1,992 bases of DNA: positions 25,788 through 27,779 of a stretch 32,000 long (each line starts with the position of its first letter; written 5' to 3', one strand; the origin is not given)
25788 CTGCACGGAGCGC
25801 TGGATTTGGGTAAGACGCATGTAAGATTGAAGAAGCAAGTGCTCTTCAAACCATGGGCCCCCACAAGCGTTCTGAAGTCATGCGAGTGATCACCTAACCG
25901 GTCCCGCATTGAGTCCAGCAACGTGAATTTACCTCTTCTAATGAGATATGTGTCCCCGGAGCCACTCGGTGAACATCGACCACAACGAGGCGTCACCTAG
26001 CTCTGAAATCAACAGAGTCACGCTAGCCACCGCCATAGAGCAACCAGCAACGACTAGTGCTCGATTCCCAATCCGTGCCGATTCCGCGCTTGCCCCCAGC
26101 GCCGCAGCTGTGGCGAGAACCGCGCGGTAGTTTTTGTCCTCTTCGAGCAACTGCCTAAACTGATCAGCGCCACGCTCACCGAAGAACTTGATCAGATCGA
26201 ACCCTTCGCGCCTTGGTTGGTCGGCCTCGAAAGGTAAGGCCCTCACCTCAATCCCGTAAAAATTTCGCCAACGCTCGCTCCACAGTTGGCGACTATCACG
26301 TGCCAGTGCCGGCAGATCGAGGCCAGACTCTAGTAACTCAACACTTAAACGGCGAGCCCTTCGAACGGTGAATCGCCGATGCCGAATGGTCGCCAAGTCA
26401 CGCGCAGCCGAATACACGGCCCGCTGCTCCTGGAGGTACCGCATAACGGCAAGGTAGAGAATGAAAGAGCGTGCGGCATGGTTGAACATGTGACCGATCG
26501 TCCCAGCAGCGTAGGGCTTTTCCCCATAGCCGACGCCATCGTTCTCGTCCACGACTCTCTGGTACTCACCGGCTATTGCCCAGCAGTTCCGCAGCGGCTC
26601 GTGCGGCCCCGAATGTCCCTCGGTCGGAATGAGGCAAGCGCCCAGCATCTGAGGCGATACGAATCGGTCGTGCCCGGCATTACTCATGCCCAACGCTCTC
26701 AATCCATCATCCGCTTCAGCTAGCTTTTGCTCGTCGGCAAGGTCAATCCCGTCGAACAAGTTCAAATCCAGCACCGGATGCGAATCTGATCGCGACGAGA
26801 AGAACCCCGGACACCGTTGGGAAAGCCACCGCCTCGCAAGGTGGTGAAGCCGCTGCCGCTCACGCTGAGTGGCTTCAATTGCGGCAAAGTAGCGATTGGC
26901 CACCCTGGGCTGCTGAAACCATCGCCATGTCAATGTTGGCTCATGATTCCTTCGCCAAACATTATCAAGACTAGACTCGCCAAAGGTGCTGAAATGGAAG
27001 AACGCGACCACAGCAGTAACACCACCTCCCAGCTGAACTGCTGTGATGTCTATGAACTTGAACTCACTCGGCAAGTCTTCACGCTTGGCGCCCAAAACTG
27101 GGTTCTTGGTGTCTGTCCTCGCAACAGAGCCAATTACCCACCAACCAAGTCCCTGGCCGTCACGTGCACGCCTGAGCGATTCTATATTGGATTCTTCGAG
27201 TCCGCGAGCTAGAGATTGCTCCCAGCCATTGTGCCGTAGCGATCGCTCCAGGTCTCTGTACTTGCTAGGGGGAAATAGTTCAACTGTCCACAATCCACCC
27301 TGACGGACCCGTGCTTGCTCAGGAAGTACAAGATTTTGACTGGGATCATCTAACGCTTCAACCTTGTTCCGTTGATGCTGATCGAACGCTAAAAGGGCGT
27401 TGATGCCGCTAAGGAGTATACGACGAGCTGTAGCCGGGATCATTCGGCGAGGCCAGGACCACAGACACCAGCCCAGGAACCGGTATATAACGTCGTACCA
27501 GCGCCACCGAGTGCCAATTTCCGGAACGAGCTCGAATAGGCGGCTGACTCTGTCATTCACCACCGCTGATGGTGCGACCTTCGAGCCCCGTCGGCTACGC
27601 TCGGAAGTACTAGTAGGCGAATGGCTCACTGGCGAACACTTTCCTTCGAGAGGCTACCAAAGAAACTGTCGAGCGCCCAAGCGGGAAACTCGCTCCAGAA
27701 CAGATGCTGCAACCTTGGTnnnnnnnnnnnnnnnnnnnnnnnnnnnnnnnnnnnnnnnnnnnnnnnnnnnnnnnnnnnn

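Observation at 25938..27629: Unrecognisable 563-aa protein in the prrC/rlo position of a type I R-M operon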

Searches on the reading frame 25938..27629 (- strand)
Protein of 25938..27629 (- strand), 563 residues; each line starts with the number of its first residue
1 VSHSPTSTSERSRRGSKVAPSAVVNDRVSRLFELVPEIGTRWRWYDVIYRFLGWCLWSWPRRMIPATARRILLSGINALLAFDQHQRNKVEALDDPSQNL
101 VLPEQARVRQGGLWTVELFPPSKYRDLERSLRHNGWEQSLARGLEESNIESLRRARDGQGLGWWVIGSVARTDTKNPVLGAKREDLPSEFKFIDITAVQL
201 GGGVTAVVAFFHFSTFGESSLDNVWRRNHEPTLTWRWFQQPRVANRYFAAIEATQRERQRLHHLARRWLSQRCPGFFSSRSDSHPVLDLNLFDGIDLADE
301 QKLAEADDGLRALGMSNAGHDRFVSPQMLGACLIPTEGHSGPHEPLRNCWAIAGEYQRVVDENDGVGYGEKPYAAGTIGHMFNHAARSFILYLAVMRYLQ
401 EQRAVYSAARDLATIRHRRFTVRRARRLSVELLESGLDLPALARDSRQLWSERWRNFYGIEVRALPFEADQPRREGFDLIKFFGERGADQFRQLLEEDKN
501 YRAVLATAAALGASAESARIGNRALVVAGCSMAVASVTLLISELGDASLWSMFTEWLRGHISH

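Call 3: search_protein_families(library=pfam, proteins=[window:25938-27629:-], max_evalue=1)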
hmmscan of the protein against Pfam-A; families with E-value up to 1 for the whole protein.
window:25938-27629:- (563 aa): 0 families

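Call 4: search_protein_families(library=padloc, proteins=[window:25938-27629:-], max_evalue=1)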
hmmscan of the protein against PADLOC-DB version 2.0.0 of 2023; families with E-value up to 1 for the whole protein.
window:25938-27629:- (563 aa): 0 families

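Call 5: search_protein_families(library=ncbifam, proteins=[window:25938-27629:-], max_evalue=1)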
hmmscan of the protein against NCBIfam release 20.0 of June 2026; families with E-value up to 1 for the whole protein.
window:25938-27629:- (563 aa): 0 families

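Call 6: find_homologous_proteins(query=window:25938-27629:-)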
Query window:25938-27629:- (563 aa): 53 proteins with E <= 0.001 among 8000 candidates.
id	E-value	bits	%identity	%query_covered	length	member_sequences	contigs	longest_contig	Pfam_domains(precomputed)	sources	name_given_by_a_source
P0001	1.1e-258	878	69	97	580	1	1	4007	-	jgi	jgi:hypothetical protein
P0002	4.1e-231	787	64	95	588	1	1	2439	-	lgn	-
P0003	2.8e-230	784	62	97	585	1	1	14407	-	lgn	-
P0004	4.1e-230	783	61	99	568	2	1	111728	-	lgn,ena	-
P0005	1.7e-225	768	61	96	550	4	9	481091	-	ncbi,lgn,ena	-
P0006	4.1e-220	750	61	95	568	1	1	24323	-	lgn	-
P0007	5.9e-210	717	58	95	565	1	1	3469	-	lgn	-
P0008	1.8e-207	709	57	98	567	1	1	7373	-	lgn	-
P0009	8.6e-198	677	57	95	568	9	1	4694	-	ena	-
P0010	4.4e-193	661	57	94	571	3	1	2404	-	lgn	-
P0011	3.6e-192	658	53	99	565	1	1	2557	-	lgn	-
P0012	2.5e-188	645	56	94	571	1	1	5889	-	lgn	-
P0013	8.7e-184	630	52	94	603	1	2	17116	-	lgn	-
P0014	1.8e-170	587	49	98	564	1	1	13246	-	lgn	-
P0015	6.4e-167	575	55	85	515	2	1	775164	-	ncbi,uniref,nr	ncbi:hypothetical protein [Alcanivorax sp.]|uniref:hypothetical protein n=1 Tax=Alcanivorax sp. TaxI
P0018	6.8e-163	561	49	95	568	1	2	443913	-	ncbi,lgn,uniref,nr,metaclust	ncbi:hypothetical protein [Amycolatopsis taiwanensis]|uniref:hypothetical protein n=1 Tax=Amycolatop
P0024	4.1e-150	519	45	98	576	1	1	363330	-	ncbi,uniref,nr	ncbi:hypothetical protein [Nocardioides marmoriginsengisoli]|uniref:hypothetical protein n=1 Tax=Noc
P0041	1.4e-133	465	43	98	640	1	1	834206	-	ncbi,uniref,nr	ncbi:hypothetical protein [Mycobacterium sp. 236(2023)]|uniref:hypothetical protein n=1 Tax=Mycobact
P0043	1.8e-129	451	40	98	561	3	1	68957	-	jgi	jgi:hypothetical protein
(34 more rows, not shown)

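Call 7: search_solved_structures(query=window:25938-27629:-, max_evalue=10)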
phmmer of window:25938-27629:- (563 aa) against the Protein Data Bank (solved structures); distinct sequences matched with E-value up to 10: 0.

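Call 8: search_protein_families(library=phrogs, proteins=[window:25938-27629:-], max_evalue=1)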
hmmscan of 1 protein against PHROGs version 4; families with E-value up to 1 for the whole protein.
window:25938-27629:- (563 aa): 0 families

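Call 12: search_solved_structures(query=A1, max_evalue=10)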
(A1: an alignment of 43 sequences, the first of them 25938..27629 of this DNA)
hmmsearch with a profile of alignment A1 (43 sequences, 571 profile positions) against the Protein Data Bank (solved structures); distinct sequences matched with E-value up to 10: 5.
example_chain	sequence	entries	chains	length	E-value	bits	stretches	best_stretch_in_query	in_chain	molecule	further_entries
4iq0_A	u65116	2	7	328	0.48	11.8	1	388-503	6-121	Oxidoreductase, Gfo/Idh/MocA family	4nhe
2ho5_A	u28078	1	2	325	0.7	11.3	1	394-503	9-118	Oxidoreductase, Gfo/Idh/MocA family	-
4ml2_A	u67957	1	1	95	1.5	10.2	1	412-458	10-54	mRNA interferase YafQ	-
4mmg_A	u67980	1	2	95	1.5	10.2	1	412-458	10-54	mRNA interferase YafQ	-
4q2u_B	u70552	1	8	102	1.9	9.9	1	413-458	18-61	mRNA interferase YafQ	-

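Call 14: find_encoding_contigs(protein=P0005, flank=10000, max_places=3)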
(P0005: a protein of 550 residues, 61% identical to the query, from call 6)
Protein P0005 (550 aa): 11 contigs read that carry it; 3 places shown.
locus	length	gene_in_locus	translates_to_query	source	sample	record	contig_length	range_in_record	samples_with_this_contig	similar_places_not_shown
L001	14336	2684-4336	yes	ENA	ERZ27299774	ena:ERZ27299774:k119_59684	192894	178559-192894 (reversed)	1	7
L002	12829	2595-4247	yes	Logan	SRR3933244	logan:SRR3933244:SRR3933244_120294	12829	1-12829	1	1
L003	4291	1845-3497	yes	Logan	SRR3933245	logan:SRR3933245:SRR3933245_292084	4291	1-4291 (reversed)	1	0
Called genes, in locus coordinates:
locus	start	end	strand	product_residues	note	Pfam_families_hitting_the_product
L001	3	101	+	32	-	?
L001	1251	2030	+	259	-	PF01223:Endonuclease_NS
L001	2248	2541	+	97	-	PF24720:DUF7673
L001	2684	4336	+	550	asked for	-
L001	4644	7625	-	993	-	PF04313:HSDR_N, PF00270:DEAD, PF04851:ResIII, PF18766:SWI2_SNF2, PF22679:T1R_D3-like, PF12008:EcoR124_C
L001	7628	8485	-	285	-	PF14267:DUF4357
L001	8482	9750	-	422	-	PF01420:Methylase_S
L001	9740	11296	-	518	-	PF12161:HsdM_N, PF02384:N6_Mtase, PF05175:MTS (weak)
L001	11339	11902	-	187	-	PF00239:Resolvase, PF02796:HTH_7 (weak)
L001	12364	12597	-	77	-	-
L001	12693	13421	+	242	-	-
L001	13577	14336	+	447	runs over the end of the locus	PF00589:Phage_integrase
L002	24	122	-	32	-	-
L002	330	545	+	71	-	-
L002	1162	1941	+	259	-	PF01223:Endonuclease_NS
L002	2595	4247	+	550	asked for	-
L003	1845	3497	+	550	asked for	-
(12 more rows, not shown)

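Call 15: find_encoding_contigs(protein=P0015, flank=10000, max_places=2)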
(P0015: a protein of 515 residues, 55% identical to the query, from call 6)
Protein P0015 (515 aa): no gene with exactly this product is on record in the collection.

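Call 16: find_encoding_contigs(protein=P0018, flank=10000, max_places=2)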
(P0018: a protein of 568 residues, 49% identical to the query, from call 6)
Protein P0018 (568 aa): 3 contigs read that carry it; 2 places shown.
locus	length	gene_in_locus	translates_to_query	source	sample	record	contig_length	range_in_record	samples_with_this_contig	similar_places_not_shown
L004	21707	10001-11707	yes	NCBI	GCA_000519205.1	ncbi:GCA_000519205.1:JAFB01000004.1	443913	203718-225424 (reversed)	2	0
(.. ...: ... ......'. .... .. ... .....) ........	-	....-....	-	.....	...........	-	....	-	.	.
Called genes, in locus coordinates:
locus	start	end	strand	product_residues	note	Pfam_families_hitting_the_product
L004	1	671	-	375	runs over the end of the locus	-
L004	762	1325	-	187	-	PF00440:TetR_N (weak), PF17928:TetR_C_22 (faint), PF13305:TetR_C_33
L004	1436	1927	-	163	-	PF04461:YajQ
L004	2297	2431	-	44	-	-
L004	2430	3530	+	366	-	-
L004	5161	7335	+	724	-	PF00931:NB-ARC, PF13401:AAA_22 (weak), PF13176:TPR_7 (faint), PF13428:TPR_14 (faint), PF13424:TPR_12 (weak), PF13432:TPR_16 (weak), PF00515:TPR_1 (weak), PF13424:TPR_12, +3 more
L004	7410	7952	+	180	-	PF21806:DUF6879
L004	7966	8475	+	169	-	PF13560:HTH_31, PF01381:HTH_3 (weak), PF19054:DUF5753 (weak)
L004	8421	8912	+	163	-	PF19054:DUF5753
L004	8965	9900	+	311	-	PF12873:DUF3825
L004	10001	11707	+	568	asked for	-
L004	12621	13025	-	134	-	-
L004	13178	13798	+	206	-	-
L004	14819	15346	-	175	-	-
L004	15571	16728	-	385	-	PF07690:MFS_1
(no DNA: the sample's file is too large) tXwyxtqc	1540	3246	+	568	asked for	-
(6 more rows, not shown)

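Call 17: find_related_loci(query=A1, collection=genome_contigs, flank=10000)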
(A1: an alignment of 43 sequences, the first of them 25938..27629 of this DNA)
Query A1 (563 aa) in genome_contigs; peptide patterns used: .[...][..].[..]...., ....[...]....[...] (x = any residue, [..] = any of these).
37 stretches matched a pattern; 29 encode a relative of the query (tblastn E <= 1e-3); 29 distinct loci.
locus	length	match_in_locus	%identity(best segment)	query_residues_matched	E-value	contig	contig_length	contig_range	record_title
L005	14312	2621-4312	60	1-561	0e+0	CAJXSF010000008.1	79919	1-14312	MAG TPA_asm: uncultured Gammaproteobacteria bacterium isolate SRR3933246_bin.1_MetaBAT_v2.12.1_MAG genome assembly, cont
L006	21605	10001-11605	49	24-558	9e-164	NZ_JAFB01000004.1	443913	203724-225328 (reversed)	Amycolatopsis taiwanensis DSM 45107 A3CUDRAFT_scaffold_2.3_C, whole genome shotgun sequence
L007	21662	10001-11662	45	7-558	2e-152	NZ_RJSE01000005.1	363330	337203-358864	Nocardioides marmoriginsengisoli strain Gsoil 097 scaffold9_51.5, whole genome shotgun sequence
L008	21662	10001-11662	45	6-559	2e-149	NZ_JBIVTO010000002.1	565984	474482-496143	Paeniglutamicibacter sp. NPDC091659 NPDC091659_198_H5.ctg-0002, whole genome shotgun sequence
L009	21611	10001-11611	45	24-559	7e-148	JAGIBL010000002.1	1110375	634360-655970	MAG: Nocardioidaceae bacterium isolate BIN47 scaffold2_cov0, whole genome shotgun sequence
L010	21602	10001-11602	46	24-557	2e-143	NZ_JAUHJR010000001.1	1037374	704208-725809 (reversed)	Nocardioides abyssi strain SOB72 NODE_1_length_1037374_cov_87.623271, whole genome shotgun sequence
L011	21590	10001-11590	45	4-530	2e-133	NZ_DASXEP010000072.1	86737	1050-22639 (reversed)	MAG: Mycobacterium sp. isolate SMAG_U5115 k141_22030, whole genome shotgun sequence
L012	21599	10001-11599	45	24-557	3e-133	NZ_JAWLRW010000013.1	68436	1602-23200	Rhodococcus sp. IEGM 1408 NODE_13_length_68436_cov_113.061192, whole genome shotgun sequence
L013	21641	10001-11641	43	4-556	2e-130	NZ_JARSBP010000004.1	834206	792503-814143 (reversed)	Mycobacterium sp. 236(2023) Mycobac.236_ctg0004, whole genome shotgun sequence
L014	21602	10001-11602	41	24-556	6e-122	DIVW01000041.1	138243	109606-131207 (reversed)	MAG TPA_asm: Propionibacteriaceae bacterium UBA6122 UBA6122_contig_19651, whole genome shotgun sequence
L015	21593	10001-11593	35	25-542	3e-87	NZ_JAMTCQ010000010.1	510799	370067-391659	Prauserella halophila strain DSM 44617 LY41DRAFT_scaffold00003.3, whole genome shotgun sequence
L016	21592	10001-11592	48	24-557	1e-120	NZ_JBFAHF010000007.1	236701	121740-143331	Nocardia sp. NPDC050799 NPDC050799_82_A3.ctg-0007, whole genome shotgun sequence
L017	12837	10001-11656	33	15-559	1e-80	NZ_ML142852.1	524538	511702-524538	Phytoactinopolyspora endophytica strain EGI 60009 Scaffold4, whole genome shotgun sequence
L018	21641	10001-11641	33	22-563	2e-74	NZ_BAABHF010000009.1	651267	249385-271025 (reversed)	Actinoallomurus oryzae strain JCM 17933 sequence009, whole genome shotgun sequence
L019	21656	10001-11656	32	24-556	1e-72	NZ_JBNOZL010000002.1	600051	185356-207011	Isoptericola nanjingensis strain DSM 24300 NODE_2_length_600051_cov_178.433477, whole genome shotgun sequence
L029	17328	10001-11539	33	22-525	9e-65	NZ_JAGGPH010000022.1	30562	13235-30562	Curtobacterium sp. ISL-83 ISL83_23, whole genome shotgun sequence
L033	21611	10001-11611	31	19-541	9e-77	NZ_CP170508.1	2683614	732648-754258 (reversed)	Methanosphaerula subterraneus strain EG chromosome, complete genome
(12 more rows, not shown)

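Call 20: predict_structure(alignment_id=A1)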
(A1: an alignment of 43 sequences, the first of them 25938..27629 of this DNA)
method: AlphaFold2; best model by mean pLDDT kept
length: 563 residues; sequences in the alignment: 43
mean_pLDDT: 83.5   pTM: 0.80
mean pLDDT of the five models: 83.5, 82.1, 81.6, 81.4, 81.0
residues with pLDDT >= 90: 271; 70-90: 201; 50-70: 71; < 50: 20
segments of 3 or more residues with pLDDT < 50: 1-17
pLDDT, mean of each block of 10 residues (from residue 1): 34 43 83 89 92 89 89 91 92 85 90 96 94 83 70 84 87 76 92 94 94 95 93 87 92 93 95 92 90 87 83 76 92 78 79 94 84 91 96 95 85 65 71 83 93 90 81 80 94 91 72 67 80 76 53 66 55
secondary structure, 60 per line:
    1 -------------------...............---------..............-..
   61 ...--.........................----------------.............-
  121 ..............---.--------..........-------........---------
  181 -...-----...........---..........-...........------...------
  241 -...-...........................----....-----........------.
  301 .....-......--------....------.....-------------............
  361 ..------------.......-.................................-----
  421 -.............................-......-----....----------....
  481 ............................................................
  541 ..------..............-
elements in order: H20-34 H44-57 H59-63 H66-90 E107-119 H121-134 H148-156 E164-171 E182-184 E190-200 E204-213 H215-225 E232-234 E242-244 H246-272 H277-280 E286-293 H300-305 H307-312 E321-324 E331-335 E349-355 H356-362 H375-381 H383-415 H422-450 H452-457 E463-466 H479-542 H549-562

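Call 26: fold_search(model_id=the predicted structure, library=pdb)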
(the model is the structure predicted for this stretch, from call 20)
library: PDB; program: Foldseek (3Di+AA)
matches with E <= 10: 500; with E <= 0.001: 3
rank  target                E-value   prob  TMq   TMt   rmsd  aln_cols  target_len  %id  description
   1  4i0u_D                7.8e-04  0.99  0.16  0.24  16.7       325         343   13  Improved structure of Thermotoga maritima CorA at 2.7 A resolution (released 2013-03-06)
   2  2iub_F                8.6e-04  0.99  0.19  0.28  17.1       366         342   10  Crystal structure of a divalent metal ion transporter CorA at 2.9 A resolution. (released 2006-08-03)
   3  8tmd_A                9.1e-04  0.98  0.15  0.23  16.8       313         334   12  Cryo-EM structure of CorA in complex with conformation-specific synthetic antibody C18 and 100 uM MgCl2, State MG0.1-1 (released 2025-02-12)
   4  8tmc_B                1.1e-03  0.99  0.17  0.24  16.1       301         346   12  Cryo-EM structure of CorA in complex with conformation-specific synthetic antibody C12 and 20 mM MgCl2, State MG20-2 (released 2025-02-12)
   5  3jcf_A                1.1e-03  1.00  0.17  0.26  16.1       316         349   11  Cryo-EM structure of the magnesium channel CorA in the closed symmetric magnesium-bound state (released 2016-02-17)
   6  5jtg_A                1.2e-03  0.99  0.19  0.29  17.6       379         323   11  Crystal structure of Thermotoga maritima mutant D89K/D253K (released 2017-01-25)
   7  2iub_H                1.2e-03  0.98  0.17  0.24  16.3       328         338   11  Crystal structure of a divalent metal ion transporter CorA at 2.9 A resolution. (released 2006-08-03)
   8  8tmc_A                1.3e-03  1.00  0.20  0.30  16.5       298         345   12  Cryo-EM structure of CorA in complex with conformation-specific synthetic antibody C12 and 20 mM MgCl2, State MG20-2 (released 2025-02-12)
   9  2iub_A                1.4e-03  0.98  0.15  0.24  16.8       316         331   12  Crystal structure of a divalent metal ion transporter CorA at 2.9 A resolution. (released 2006-08-03)
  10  8tme_A                1.5e-03  1.00  0.21  0.33  15.8       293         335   12  Cryo-EM structure of CorA in complex with conformation-specific synthetic antibody C18 and 100 uM MgCl2, State MG0.1-1 (released 2025-02-12)
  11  3jcg_C                1.5e-03  0.99  0.17  0.26  17.1       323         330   13  Cryo-EM structure of the magnesium channel CorA in the magnesium-free, asymmetric open state I (released 2016-02-17)
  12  4i0u_H                1.5e-03  0.98  0.16  0.24  16.6       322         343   12  Improved structure of Thermotoga maritima CorA at 2.7 A resolution (released 2013-03-06)
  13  8tmd_B                1.6e-03  0.99  0.16  0.25  17.4       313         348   13  Cryo-EM structure of CorA in complex with conformation-specific synthetic antibody C18 and 100 uM MgCl2, State MG0.1-1 (released 2025-02-12)
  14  2iub_I                1.7e-03  0.93  0.15  0.23  18.1       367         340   11  Crystal structure of a divalent metal ion transporter CorA at 2.9 A resolution. (released 2006-08-03)
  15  2iub_J                1.8e-03  0.99  0.19  0.28  16.5       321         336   12  Crystal structure of a divalent metal ion transporter CorA at 2.9 A resolution. (released 2006-08-03)
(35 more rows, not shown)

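Call 27: search_protein_representatives(alignment_id=A1)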
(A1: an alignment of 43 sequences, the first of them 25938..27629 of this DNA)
Query: 43 sequences, 571 profile positions. Proteins with E-value up to 0.001 (for the whole library): 975; up to 1e-10: 595; up to 1e-30: 190. The best 150 are listed.
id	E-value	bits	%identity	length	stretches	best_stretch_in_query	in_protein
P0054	6.8e-257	869.8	-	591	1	11-568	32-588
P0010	7.3e-244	826.8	-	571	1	1-569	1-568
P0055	1.8e-229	779.3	-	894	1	15-569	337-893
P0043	9.6e-218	740.5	-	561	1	14-567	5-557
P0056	5.2e-201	685.3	-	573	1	15-569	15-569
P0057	1.9e-195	667.0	-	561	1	39-569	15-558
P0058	2.1e-192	656.9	-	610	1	11-569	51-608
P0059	3.2e-186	636.5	-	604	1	25-568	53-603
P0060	2.1e-184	630.5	-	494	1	78-568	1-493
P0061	3.3e-181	619.9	-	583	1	29-569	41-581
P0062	1.3e-179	614.7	-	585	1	9-569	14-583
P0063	9.1e-178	608.6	-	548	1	31-569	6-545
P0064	4.9e-172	589.6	-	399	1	173-569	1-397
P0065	2.6e-171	587.2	-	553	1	25-570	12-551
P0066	7.7e-171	585.7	-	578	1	21-569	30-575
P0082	1.8e-144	498.6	-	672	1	12-569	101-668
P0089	1.5e-142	492.3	-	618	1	17-563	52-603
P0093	1.5e-136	472.5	-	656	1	35-555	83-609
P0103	2.9e-123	428.6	-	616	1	16-557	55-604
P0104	7.8e-123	427.2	-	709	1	32-552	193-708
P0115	4.9e-112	391.5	-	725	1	7-553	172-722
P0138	2.9e-92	326.2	-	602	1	57-569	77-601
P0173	3.8e-70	253.3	-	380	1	35-283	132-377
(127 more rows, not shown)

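Call 31: find_encoding_contigs(protein=P0004, flank=10000, max_places=2)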
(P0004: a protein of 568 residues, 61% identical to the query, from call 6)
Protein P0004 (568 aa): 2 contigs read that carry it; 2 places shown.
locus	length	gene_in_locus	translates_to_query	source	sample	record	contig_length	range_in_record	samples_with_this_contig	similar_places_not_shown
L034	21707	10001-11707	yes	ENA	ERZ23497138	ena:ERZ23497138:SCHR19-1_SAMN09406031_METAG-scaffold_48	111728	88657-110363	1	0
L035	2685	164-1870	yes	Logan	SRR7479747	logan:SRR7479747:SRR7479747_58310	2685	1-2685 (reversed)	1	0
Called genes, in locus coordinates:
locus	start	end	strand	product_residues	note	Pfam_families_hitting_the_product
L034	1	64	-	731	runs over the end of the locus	PF01011:PQQ, PF13360:PQQ_2 (faint)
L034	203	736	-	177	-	-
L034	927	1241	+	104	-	PF08274:Zn_Ribbon_YjdM, PF03831:YjdM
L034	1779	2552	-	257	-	PF03372:Exo_endo_phos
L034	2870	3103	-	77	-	PF01381:HTH_3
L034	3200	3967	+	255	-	-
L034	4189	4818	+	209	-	PF00702:Hydrolase, PF13419:HAD_2, PF13242:Hydrolase_like (weak)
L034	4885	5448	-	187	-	-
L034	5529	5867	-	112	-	-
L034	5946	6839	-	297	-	-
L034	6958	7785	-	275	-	PF14355:Abi_C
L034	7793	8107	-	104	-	-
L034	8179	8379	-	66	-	-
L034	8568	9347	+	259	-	PF01223:Endonuclease_NS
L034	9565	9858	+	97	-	PF24720:DUF7673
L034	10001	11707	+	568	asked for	-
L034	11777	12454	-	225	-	-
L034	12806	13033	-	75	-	-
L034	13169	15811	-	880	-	-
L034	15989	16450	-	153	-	PF06941:NT5C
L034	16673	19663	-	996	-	PF04313:HSDR_N, PF00270:DEAD, PF04851:ResIII, PF18766:SWI2_SNF2, PF22679:T1R_D3-like, PF12008:EcoR124_C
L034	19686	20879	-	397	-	PF01420:Methylase_S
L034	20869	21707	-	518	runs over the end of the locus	PF12161:HsdM_N, PF02384:N6_Mtase, PF05175:MTS (weak)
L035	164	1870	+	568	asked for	-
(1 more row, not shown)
